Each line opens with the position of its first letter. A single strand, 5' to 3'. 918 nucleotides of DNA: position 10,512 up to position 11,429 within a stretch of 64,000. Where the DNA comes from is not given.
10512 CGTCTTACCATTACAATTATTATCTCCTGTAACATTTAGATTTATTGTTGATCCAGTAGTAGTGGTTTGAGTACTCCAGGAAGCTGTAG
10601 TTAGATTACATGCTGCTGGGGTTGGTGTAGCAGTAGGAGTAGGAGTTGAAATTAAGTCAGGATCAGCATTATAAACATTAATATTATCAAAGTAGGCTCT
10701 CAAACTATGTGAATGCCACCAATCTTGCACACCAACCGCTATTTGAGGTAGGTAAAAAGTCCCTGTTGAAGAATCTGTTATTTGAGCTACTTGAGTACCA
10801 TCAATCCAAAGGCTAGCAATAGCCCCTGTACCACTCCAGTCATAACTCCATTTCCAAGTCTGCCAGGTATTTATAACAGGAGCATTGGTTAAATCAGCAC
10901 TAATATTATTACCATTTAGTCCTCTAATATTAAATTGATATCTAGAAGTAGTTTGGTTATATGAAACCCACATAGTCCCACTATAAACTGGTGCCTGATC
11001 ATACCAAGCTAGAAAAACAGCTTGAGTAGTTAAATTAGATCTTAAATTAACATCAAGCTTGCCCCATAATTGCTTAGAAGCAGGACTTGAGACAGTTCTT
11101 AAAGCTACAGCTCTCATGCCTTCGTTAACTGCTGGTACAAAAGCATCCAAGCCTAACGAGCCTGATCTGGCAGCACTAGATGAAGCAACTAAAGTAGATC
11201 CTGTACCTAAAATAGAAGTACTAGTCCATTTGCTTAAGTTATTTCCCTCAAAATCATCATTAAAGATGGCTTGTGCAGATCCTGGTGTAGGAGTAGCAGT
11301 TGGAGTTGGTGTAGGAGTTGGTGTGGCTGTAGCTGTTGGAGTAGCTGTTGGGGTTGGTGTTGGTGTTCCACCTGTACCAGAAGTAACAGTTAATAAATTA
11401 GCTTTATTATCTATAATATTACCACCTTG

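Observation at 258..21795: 21.5-kb minus-strand operon: a cohesin-dockerin-tethered assembly of giant modular surface proteins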

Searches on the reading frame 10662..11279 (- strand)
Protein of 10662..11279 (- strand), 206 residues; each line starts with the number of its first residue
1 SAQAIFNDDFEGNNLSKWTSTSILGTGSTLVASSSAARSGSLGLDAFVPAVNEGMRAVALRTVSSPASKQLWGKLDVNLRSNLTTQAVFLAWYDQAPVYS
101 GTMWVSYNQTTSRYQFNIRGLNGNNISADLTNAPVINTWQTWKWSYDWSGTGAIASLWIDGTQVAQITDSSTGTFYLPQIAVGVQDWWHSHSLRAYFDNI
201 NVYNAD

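Call 78: search_protein_families(library=pfam, proteins=[window:10662-11279:-], max_evalue=0.1)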
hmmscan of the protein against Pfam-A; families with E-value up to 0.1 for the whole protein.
window:10662-11279:- (206 aa): 1 family
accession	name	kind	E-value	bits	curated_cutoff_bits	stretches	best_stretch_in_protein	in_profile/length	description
PF13385.13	Laminin_G_3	-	0.00017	22.2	27.6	1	81-204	29-142/151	Concanavalin A-like lectin/glucanases superfamily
